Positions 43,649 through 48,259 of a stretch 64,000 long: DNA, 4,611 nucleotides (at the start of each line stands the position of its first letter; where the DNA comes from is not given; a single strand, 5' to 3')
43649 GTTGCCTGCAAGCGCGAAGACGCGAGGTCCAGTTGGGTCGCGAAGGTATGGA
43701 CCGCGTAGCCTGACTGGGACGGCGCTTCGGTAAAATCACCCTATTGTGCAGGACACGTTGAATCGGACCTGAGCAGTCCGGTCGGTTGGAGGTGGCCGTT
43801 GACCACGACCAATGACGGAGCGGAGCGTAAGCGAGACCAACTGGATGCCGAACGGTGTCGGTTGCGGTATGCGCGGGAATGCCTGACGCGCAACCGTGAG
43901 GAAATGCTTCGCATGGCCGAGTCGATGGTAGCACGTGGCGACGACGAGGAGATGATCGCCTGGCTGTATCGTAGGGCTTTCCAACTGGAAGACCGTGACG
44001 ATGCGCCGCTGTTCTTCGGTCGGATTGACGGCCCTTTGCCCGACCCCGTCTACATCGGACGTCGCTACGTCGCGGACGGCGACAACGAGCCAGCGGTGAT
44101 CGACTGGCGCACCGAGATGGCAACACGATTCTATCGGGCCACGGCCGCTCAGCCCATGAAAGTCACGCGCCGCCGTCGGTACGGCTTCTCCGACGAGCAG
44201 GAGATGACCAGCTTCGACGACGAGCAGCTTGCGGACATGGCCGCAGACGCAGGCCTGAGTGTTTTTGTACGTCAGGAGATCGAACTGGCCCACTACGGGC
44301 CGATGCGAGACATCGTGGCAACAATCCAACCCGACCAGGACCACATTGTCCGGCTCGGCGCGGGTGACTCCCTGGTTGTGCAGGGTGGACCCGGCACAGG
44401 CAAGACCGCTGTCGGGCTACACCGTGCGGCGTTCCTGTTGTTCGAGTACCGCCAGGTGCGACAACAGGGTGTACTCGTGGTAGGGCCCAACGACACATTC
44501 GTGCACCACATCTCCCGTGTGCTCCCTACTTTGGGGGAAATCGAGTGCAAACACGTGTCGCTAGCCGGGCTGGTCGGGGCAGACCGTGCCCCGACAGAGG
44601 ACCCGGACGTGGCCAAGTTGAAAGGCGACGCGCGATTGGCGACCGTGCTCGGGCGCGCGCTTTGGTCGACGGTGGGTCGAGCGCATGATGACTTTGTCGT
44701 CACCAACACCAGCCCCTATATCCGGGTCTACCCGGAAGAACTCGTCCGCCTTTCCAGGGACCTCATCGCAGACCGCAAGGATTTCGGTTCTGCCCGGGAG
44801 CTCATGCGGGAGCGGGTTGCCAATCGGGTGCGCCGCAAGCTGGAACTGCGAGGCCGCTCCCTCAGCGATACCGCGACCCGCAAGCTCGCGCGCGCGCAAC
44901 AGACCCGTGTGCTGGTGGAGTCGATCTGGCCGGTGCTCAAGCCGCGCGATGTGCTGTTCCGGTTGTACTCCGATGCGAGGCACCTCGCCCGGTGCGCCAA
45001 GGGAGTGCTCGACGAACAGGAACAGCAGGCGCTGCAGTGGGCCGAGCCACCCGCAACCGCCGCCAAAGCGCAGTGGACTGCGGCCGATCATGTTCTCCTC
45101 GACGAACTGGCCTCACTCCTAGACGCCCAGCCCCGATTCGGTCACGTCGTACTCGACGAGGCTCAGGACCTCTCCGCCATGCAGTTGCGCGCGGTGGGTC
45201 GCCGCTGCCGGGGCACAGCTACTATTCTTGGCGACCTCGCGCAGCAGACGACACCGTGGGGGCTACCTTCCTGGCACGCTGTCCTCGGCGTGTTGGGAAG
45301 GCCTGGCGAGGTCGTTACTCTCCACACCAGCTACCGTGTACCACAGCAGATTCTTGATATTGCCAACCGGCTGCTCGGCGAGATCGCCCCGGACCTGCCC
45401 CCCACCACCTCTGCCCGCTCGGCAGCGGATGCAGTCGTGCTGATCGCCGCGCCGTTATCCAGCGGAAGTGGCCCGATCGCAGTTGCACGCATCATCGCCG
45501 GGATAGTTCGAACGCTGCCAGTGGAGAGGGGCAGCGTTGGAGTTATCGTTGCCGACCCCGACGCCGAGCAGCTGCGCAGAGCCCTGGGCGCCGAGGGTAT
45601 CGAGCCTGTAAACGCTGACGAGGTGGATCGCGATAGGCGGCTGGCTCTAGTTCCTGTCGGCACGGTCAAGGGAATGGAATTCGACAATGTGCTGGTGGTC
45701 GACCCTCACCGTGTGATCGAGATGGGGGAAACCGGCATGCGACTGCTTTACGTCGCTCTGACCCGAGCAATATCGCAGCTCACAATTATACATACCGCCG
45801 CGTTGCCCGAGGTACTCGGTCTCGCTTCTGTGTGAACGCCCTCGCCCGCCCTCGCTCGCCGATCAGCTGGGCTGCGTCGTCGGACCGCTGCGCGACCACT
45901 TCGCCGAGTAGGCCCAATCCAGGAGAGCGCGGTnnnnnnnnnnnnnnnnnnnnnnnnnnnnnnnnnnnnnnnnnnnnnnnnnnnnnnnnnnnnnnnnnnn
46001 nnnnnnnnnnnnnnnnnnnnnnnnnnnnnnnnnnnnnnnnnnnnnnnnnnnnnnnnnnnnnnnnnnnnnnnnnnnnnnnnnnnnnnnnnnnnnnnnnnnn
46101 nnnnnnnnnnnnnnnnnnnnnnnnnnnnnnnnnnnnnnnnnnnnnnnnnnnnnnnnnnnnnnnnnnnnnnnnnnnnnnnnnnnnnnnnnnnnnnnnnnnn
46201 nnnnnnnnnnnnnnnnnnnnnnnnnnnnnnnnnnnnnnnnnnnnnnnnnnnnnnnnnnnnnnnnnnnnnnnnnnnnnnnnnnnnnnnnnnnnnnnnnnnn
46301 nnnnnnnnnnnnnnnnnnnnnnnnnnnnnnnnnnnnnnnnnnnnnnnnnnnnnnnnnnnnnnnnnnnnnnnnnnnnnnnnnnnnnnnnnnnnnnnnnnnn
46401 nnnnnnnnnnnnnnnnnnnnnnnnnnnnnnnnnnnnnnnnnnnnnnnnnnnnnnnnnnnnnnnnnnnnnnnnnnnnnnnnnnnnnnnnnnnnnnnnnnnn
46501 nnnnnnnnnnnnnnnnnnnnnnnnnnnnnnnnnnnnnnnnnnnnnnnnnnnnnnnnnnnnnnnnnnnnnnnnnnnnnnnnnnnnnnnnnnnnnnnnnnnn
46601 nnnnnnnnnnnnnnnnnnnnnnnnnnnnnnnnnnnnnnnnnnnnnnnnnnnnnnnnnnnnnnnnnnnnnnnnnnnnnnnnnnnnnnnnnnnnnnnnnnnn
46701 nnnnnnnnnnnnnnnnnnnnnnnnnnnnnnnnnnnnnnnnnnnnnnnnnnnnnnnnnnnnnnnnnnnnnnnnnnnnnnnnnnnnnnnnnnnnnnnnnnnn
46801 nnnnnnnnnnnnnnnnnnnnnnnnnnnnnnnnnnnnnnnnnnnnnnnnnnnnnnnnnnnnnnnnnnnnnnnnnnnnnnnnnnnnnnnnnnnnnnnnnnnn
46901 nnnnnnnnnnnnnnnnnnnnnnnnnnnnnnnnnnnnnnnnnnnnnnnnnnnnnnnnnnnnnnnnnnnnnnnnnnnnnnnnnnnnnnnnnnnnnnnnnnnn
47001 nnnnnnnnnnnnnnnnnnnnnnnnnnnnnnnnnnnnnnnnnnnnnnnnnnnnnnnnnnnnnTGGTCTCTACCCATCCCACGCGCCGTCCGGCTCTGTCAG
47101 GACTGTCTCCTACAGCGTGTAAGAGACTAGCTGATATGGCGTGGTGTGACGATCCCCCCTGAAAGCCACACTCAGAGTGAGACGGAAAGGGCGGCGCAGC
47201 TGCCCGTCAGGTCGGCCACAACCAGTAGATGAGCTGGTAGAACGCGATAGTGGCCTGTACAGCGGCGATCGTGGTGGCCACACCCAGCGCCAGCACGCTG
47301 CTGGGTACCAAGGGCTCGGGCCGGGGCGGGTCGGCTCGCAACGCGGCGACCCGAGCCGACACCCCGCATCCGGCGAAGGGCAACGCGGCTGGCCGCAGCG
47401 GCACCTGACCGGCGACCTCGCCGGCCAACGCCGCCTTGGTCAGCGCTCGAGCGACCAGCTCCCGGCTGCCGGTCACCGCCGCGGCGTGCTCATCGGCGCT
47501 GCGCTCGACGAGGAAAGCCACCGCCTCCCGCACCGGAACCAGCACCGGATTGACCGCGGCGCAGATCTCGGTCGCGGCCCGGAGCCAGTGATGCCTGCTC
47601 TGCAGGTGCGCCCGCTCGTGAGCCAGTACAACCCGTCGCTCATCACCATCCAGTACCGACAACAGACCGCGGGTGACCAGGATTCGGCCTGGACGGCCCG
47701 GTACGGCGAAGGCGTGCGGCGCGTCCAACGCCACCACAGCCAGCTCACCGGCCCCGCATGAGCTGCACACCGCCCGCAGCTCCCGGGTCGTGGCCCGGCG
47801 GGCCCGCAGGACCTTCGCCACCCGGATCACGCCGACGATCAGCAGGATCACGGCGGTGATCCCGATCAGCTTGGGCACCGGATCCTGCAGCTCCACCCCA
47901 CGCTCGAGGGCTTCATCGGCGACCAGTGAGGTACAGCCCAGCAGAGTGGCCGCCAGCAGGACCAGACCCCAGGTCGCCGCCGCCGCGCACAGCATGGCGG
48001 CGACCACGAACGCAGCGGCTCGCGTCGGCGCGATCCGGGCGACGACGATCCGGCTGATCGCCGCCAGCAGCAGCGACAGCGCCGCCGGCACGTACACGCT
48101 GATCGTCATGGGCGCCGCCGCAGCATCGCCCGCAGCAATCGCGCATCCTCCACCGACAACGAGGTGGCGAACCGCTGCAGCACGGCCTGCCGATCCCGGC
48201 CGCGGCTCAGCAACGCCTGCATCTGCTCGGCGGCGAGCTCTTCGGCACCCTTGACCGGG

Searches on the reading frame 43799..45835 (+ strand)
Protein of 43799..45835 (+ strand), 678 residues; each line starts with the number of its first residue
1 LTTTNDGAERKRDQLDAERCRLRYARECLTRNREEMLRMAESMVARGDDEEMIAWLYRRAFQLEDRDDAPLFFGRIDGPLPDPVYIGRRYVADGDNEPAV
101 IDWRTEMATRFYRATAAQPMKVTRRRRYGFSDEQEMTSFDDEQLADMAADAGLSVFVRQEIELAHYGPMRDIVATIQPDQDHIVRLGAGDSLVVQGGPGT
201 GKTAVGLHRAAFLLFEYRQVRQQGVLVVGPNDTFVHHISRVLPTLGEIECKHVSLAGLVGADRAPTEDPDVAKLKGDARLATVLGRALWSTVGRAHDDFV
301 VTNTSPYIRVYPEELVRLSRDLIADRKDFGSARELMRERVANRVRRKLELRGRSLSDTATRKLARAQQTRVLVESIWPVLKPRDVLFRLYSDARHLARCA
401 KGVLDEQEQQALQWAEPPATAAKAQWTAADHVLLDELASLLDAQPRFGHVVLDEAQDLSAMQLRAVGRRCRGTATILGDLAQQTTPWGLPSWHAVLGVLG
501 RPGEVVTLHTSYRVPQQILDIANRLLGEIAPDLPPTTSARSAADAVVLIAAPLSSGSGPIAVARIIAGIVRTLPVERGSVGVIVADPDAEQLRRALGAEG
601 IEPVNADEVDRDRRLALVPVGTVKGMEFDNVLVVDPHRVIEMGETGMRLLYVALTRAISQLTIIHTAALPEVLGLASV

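Call 51: search_protein_families(library=pfam, proteins=[window:43799-45835:+], max_evalue=0.0001)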
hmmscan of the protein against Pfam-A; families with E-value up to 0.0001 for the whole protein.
window:43799-45835:+ (678 aa): 4 families
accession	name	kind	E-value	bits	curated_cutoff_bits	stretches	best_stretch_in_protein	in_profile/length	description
PF13361.12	UvrD_C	-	4.1e-07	30.2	25.6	1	600-666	272-348/350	UvrD-like helicase C-terminal domain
PF00580.27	UvrD-helicase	-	1.1e-06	29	23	0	178-228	3-51/271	UvrD/REP helicase N-terminal domain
PF13538.12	UvrD_C_2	-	1.2e-06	28.7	27.4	1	620-663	7-51/52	UvrD-like helicase C-terminal domain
PF01443.25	Viral_helicase1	-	3.9e-05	24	21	0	585-664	164-227/228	Viral superfamily 1 RNA helicase core domain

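Call 93: search_protein_families(library=ncbifam, proteins=[window:43799-45835:+], max_evalue=0.00001)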
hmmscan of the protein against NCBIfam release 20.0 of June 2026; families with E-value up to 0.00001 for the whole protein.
window:43799-45835:+ (678 aa): 4 families
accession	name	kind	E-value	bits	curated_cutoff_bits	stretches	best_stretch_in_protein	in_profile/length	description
NF041258.1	motor_HelR_2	exception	1.4e-92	311.1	1100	3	15-443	12-440/713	RNA polymerase recycling motor ATPase HelR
NF041465.1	HelD_MYCSM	equivalog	7.6e-85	285.4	1051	3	13-442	22-444/719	RNA polymerase recycling motor HelD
NF041254.1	motor_HelR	exception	1.2e-75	255.2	750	2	34-436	42-442/706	RNA polymerase recycling motor ATPase HelR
NF041464.1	HelD_BACSU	equivalog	3.6e-34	117.8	419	2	68-249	97-287/779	RNA polymerase recycling motor HelD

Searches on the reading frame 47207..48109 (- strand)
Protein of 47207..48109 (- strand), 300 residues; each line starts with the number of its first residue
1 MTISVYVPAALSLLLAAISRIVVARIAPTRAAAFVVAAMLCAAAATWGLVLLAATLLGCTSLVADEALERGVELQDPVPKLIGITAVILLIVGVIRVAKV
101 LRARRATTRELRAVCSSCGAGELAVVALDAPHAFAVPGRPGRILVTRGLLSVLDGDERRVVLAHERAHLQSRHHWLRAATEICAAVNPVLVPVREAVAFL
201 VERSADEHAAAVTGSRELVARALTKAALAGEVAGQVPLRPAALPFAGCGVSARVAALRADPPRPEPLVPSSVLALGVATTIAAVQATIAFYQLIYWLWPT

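Call 51: search_protein_families(library=pfam, proteins=[window:47207-48109:-], max_evalue=0.0001)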
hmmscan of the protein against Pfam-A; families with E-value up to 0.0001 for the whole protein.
window:47207-48109:- (300 aa): 1 family
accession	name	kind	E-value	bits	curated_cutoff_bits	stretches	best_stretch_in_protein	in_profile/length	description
PF01435.24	Peptidase_M48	-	1.7e-11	44.7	20.3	1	124-180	28-87/186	Peptidase family M48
